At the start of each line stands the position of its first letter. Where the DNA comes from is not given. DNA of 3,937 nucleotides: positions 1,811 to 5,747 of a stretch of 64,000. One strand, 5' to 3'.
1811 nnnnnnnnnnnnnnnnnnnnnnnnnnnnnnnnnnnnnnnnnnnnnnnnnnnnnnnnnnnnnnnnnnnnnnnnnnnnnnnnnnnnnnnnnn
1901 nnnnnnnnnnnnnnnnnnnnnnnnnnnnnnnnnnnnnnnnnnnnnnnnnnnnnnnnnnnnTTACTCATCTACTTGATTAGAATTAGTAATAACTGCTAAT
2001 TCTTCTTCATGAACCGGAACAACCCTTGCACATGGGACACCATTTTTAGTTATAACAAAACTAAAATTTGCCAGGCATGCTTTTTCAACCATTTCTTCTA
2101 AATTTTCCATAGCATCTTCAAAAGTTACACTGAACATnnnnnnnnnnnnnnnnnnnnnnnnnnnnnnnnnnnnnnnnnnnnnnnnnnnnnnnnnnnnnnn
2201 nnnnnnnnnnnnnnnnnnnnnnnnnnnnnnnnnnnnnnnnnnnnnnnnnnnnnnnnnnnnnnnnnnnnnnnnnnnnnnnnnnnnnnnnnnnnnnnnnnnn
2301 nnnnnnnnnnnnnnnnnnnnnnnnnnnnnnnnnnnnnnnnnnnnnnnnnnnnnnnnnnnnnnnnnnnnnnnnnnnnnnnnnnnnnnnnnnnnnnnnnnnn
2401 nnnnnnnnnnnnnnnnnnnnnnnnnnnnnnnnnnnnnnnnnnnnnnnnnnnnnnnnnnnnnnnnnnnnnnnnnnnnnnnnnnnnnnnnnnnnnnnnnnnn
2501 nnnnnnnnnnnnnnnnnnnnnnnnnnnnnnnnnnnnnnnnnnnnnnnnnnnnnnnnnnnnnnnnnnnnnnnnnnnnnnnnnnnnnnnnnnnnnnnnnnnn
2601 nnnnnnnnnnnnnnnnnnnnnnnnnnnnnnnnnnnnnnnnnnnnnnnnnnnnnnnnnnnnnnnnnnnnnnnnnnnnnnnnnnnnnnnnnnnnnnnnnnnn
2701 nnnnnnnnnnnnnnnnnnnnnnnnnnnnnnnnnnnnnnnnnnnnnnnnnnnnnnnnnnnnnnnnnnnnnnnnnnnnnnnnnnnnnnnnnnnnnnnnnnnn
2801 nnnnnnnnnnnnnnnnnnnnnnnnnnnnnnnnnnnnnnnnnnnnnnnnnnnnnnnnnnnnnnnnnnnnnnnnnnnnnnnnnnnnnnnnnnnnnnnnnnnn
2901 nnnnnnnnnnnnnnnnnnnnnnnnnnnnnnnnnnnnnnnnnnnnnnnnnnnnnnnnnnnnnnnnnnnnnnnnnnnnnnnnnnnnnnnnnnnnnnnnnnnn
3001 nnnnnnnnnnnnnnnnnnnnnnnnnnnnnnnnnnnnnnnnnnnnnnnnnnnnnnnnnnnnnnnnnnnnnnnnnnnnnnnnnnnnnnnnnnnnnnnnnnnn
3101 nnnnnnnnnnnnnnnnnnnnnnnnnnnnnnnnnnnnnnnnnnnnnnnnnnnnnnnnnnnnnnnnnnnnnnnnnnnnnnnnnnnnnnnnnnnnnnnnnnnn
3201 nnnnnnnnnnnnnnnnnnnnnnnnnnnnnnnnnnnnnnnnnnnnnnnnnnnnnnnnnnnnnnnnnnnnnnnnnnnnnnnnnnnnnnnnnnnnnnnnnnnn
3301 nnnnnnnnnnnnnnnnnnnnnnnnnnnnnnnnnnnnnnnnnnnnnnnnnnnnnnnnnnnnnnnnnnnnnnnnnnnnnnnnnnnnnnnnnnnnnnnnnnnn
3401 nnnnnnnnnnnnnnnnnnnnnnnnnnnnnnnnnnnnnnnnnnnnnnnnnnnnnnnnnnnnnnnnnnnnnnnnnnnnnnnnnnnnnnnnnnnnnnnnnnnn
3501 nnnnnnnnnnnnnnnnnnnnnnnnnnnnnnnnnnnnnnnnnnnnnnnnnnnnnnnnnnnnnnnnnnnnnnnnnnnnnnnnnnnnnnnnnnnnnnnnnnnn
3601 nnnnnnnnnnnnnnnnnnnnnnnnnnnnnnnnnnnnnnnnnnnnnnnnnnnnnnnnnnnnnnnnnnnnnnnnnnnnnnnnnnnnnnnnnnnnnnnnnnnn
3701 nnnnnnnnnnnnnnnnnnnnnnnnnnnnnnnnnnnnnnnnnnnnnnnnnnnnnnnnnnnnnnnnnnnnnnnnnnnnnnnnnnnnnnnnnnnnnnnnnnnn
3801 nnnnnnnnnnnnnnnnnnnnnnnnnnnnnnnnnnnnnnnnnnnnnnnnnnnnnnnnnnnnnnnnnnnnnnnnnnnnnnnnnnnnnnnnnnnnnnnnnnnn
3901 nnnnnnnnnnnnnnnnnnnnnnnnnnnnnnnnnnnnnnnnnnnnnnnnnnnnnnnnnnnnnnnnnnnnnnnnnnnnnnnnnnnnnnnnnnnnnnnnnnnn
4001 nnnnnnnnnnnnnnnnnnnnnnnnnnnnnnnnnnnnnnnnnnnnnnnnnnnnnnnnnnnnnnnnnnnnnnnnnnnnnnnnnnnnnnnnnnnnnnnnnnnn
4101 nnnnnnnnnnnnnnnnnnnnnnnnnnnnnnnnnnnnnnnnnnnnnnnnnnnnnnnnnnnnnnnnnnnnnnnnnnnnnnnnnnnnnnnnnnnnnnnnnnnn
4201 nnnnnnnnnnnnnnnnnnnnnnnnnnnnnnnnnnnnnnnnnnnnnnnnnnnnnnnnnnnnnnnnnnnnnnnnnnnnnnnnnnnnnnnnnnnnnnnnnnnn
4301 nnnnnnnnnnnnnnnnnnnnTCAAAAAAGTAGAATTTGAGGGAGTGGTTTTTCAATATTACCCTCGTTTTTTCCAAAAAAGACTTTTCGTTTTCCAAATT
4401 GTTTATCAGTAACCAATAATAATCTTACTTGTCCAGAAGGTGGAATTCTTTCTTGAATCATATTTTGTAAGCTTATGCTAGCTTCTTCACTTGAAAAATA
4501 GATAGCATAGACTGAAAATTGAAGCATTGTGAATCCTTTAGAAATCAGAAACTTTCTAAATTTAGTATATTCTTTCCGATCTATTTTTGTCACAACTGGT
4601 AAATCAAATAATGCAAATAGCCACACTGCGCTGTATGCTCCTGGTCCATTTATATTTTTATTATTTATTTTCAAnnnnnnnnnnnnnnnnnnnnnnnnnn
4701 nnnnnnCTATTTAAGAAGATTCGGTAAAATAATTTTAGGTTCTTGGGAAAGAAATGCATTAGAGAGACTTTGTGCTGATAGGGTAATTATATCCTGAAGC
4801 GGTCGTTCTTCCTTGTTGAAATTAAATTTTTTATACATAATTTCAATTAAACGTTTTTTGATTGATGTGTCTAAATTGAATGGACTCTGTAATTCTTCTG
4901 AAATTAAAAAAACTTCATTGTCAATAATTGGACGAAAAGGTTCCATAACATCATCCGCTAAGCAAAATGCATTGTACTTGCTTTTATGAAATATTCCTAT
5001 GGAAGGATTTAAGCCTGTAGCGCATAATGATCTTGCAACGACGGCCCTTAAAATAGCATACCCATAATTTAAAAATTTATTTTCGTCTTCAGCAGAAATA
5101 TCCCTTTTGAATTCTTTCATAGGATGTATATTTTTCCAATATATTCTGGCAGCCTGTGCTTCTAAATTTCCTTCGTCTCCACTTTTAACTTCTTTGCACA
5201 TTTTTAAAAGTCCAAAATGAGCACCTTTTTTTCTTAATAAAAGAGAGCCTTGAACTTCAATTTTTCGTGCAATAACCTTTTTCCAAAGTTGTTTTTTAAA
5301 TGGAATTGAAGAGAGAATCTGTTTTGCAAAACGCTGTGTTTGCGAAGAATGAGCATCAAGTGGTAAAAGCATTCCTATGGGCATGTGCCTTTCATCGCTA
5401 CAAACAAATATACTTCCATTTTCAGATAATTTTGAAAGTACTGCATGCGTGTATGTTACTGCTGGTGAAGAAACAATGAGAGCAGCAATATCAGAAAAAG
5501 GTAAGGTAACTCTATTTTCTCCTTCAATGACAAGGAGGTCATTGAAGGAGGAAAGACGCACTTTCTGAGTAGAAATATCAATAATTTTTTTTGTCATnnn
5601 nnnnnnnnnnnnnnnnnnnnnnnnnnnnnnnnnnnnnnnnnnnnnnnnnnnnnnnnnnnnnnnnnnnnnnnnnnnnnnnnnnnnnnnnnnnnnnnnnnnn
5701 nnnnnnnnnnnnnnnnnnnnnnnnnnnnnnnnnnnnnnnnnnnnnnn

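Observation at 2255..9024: Complete type II-C CRISPR-Cas locus: cas9-cas1-cas2, 31-repeat array, divergent tracrRNA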

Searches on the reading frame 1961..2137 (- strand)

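Call 53: search_protein_families(library=pfam, proteins=[window:1961-2137:-], max_evalue=0.001)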
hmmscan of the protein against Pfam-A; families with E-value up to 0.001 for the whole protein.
window:1961-2137:- (58 aa): 1 family
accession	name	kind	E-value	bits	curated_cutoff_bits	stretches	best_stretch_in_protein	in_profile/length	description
PF02604.26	PhdYeFM_antitox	-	0.00012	22.3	29.8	1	1-44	1-44/74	Antitoxin Phd_YefM, type II toxin-antitoxin system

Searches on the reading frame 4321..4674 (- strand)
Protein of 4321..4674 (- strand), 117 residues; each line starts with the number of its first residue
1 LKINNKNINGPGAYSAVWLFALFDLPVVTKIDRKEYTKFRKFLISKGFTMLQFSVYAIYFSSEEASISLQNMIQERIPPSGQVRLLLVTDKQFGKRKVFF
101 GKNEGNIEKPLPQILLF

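Call 7: search_protein_families(library=ncbifam, proteins=[window:4321-4674:-])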
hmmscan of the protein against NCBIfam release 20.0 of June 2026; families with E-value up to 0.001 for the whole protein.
window:4321-4674:- (117 aa): 1 family
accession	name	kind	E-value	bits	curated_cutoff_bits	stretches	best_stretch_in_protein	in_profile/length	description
TIGR01573.1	cas2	equivalog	7.5e-15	55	24.5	1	22-106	6-88/96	CRISPR-associated endonuclease Cas2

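Call 8: search_protein_families(library=pfam, proteins=[window:4321-4674:-])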
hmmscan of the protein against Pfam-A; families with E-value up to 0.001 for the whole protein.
window:4321-4674:- (117 aa): 1 family
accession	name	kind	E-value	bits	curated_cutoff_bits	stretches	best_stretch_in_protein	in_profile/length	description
PF09827.14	CRISPR_Cas2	-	9.4e-14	51.8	23.8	1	18-95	2-73/74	CRISPR associated protein Cas2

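Call 71: search_protein_families(library=padloc, proteins=[window:4321-4674:-])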
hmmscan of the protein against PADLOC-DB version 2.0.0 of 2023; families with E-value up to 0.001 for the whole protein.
window:4321-4674:- (117 aa): 11 families
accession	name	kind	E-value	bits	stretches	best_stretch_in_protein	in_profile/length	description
PDLC02068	Cas2_II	-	6.3e-36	121.1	1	15-114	20-116/137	-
PDLC01459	Cas2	-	3e-25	86.8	1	19-107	8-96/105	"CAS-I,CAS-II,CAS-III,CAS-IV,CAS-V,CAS-VI; acquisition_2"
PDLC02072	Cas2_II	-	1.7e-24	83.8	1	14-83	3-72/72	-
PDLC02069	Cas2_II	-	1.6e-23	81.5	1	18-104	2-88/130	-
PDLC01591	Cas2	-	1e-21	75.3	1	19-108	3-92/101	"CAS-I,CAS-II,CAS-III,CAS-IV,CAS-V,CAS-VI; acquisition_2"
PDLC02073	Cas2_II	-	1e-17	62.3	1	19-57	8-46/49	-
PDLC02071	Cas2_II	-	1e-16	58.8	1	22-104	1-83/97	-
PDLC00935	Cas2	-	2e-15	55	1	22-106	6-88/96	CRISPR-associated endonuclease Cas2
PDLC01251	Cas2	-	5.2e-14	50.3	1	22-102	6-78/84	"CAS-I,CAS-II,CAS-III,CAS-IV,CAS-V,CAS-VI; acquisition_2"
PDLC01649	Cas2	-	1.9e-13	48.5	1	18-93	2-70/70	"CAS-I,CAS-II,CAS-III,CAS-IV,CAS-V,CAS-VI; acquisition_2"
PDLC01748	Cas2_IIIa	-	6.9e-09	34.2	1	19-101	3-75/88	-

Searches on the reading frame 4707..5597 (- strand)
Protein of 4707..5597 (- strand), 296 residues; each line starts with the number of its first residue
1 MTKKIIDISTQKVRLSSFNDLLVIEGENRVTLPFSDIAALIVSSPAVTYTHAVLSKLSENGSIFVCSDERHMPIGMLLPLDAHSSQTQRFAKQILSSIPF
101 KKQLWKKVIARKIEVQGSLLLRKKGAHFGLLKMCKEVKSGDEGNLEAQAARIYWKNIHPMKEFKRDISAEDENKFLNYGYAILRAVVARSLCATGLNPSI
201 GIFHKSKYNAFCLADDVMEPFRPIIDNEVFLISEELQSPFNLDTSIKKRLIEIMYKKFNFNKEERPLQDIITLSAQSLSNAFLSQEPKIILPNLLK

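Call 7: search_protein_families(library=ncbifam, proteins=[window:4707-5597:-])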
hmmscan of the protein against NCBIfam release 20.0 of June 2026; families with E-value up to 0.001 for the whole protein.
window:4707-5597:- (296 aa): 9 families
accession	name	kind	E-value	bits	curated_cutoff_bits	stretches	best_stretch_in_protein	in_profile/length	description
TIGR03639.1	cas1_NMENI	exception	2e-79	266.8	120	1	3-278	1-277/278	type II CRISPR-associated endonuclease Cas1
TIGR00287.1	cas1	equivalog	1.2e-26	93.6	71.7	1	14-287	10-324/327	CRISPR-associated endonuclease Cas1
NF049935.1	cas4g_cas1g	exception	3.1e-14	52.3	560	1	8-230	219-464/546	CRISPR-associated endonuclease Cas4g/Cas1g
TIGR04093.1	cas1_CYANO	exception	8.1e-13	48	385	1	29-231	32-253/334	type I-D CRISPR-associated endonuclease Cas1d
TIGR04329.1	cas1_PREFRAN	exception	3.7e-11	42.7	300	1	104-256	107-272/317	type V CRISPR-associated endonuclease Cas1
TIGR03983.1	cas1_MYXAN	equivalog_domain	1.8e-10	40.3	358.05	1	173-229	207-264/347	type I-MYXAN CRISPR-associated endonuclease Cas1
TIGR03641.1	cas1_HMARI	exception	8.5e-10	38.4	304.1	1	19-230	16-242/324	type I-B CRISPR-associated endonuclease Cas1b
TIGR03640.1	cas1_DVULG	exception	1.1e-09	37.9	385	1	146-227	164-255/340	type I-C CRISPR-associated endonuclease Cas1c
TIGR03638.1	cas1_ECOLI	exception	2.6e-07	30.1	215.6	1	166-213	165-213/269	type I-E CRISPR-associated endonuclease Cas1e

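Call 8: search_protein_families(library=pfam, proteins=[window:4707-5597:-])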
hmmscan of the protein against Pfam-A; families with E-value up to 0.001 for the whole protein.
window:4707-5597:- (296 aa): 1 family
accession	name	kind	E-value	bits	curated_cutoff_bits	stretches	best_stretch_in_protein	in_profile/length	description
PF01867.21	Cas_Cas1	-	1.5e-24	87.1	22.3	1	8-231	3-248/283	CRISPR associated protein Cas1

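Call 71: search_protein_families(library=padloc, proteins=[window:4707-5597:-])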
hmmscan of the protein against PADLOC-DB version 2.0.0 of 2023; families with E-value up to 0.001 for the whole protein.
window:4707-5597:- (296 aa): 30 families (the best 25 are shown)
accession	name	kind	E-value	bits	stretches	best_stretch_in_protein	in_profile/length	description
PDLC02061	Cas1_II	-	1.2e-97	324.9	1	1-292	30-303/335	-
PDLC00926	Cas1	-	5.3e-80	266.8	1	3-278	1-277/278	"CRISPR-associated endonuclease Cas1, subtype II/NMENI"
PDLC01333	Cas1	-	3.1e-75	251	1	4-277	2-269/270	"CAS-I,CAS-II,CAS-III,CAS-IV,CAS-V,CAS-VI; acquisition_1"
PDLC01741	Cas1_IIIa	-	4.2e-51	172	1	23-294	25-296/301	-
PDLC01248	Cas1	-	5.7e-47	158.6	1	8-282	5-287/289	"CAS-I,CAS-II,CAS-III,CAS-IV,CAS-V,CAS-VI; acquisition_1"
PDLC01449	Cas1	-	6.6e-42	141.7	1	19-286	17-284/285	"CAS-I,CAS-II,CAS-III,CAS-IV,CAS-V,CAS-VI; acquisition_1"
PDLC00928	Cas1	-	2e-35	120.3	1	8-280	5-311/315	Cas1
PDLC00927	Cas1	-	3.1e-27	93.6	1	14-287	10-324/327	CRISPR-associated endonuclease Cas1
PDLC01608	Cas1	-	1.7e-26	91.4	1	8-230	3-240/276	"CAS-I,CAS-II,CAS-III,CAS-IV,CAS-V,CAS-VI; acquisition_1"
PDLC02064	Cas1a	-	1.8e-25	88.1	1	8-284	6-267/277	-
PDLC01249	Cas1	-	1.4e-24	85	1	19-232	14-235/246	"CAS-I,CAS-II,CAS-III,CAS-IV,CAS-V,CAS-VI; acquisition_1"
PDLC02063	Cas1_IIIb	-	8.7e-24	82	1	33-283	341-604/617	-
PDLC02062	Cas1_II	-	1.1e-22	78.8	1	22-285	20-307/317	-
PDLC01747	Cas1g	-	2.1e-18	64.2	1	3-229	197-440/523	-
PDLC02025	Cas1d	-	5.4e-18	63.6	1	10-258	8-266/316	-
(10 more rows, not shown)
